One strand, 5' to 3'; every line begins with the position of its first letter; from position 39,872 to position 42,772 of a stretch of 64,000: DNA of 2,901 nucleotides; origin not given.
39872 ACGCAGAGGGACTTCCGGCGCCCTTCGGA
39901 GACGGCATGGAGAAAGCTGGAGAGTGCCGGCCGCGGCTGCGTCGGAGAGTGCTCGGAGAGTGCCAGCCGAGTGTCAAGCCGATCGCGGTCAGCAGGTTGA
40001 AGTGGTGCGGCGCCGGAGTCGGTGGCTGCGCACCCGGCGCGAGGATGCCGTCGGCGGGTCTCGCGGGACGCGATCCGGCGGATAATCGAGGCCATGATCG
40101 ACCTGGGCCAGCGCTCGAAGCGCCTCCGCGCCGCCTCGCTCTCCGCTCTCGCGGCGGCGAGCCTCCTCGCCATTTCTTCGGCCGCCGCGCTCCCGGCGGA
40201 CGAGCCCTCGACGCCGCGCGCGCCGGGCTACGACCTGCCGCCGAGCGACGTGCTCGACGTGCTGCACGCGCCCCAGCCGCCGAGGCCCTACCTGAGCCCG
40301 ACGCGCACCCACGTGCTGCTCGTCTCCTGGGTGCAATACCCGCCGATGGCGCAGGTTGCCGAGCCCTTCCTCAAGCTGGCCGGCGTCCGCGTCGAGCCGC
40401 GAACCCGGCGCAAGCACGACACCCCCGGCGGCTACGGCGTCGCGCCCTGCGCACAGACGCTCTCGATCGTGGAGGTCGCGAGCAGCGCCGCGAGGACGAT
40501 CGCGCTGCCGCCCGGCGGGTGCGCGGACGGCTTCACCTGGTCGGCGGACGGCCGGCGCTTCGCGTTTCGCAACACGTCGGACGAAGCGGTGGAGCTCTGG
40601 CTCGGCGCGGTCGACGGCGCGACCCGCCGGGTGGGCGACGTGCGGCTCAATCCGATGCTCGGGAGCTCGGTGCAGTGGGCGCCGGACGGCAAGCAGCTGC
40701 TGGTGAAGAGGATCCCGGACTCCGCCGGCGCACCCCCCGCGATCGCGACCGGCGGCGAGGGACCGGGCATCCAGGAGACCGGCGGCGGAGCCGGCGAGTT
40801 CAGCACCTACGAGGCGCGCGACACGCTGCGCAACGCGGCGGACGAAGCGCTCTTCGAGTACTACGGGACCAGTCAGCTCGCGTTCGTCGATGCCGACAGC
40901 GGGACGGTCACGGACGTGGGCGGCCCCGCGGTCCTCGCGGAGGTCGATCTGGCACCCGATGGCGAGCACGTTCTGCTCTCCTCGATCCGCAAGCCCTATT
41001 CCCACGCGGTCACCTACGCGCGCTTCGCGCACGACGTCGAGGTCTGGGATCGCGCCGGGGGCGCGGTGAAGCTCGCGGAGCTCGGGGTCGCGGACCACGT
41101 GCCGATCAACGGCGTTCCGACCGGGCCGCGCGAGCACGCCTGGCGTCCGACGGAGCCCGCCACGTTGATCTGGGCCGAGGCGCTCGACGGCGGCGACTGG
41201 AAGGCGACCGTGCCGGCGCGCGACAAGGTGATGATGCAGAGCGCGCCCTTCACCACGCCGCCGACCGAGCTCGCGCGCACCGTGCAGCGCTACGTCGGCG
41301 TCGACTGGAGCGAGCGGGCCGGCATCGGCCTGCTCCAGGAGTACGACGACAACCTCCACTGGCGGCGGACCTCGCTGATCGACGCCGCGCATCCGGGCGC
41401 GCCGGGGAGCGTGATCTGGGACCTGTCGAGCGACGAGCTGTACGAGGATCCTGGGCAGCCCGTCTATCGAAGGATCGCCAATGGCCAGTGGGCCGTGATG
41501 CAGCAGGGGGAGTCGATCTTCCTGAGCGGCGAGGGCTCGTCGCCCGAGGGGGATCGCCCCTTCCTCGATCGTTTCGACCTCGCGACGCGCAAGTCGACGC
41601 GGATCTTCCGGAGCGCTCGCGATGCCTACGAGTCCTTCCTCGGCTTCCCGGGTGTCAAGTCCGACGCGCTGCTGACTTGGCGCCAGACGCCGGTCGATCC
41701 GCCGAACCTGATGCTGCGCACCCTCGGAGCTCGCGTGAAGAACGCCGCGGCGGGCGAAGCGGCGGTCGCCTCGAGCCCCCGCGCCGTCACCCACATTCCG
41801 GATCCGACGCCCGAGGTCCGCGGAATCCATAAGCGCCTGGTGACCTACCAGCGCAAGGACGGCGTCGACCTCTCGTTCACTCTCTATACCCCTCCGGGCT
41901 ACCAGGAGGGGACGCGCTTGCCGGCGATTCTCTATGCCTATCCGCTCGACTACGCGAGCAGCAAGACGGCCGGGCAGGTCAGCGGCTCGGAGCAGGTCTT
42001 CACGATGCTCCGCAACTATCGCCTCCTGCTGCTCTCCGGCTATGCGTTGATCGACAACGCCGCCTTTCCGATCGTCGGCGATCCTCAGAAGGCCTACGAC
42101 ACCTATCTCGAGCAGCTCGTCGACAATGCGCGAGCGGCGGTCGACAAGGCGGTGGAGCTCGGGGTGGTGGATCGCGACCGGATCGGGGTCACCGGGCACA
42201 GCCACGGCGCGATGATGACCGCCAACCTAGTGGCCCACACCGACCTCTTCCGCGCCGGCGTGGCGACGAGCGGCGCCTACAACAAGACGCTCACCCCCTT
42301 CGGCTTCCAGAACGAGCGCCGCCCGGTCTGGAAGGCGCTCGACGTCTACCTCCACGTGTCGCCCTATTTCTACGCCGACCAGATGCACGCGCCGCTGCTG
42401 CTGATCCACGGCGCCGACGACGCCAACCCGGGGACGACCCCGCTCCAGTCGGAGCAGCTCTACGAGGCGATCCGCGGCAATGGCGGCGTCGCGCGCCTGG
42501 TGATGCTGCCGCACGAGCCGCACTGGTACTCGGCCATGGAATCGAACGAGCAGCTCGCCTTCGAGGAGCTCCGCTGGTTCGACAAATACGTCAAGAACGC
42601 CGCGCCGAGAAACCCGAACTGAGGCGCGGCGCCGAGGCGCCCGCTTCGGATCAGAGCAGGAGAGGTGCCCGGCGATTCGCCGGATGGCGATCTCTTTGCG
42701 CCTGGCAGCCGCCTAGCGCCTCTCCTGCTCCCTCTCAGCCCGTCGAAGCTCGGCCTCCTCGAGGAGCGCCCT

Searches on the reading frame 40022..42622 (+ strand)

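Call 60: search_protein_families(library=pfam, proteins=[window:40022-42622:+], max_evalue=0.0001)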
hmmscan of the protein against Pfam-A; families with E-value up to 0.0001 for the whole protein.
window:40022-42622:+ (866 aa): 1 family
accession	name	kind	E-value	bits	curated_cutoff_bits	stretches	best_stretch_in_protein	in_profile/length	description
PF00326.27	Peptidase_S9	-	2.1e-21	76.8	22.6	1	699-859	44-212/213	Prolyl oligopeptidase family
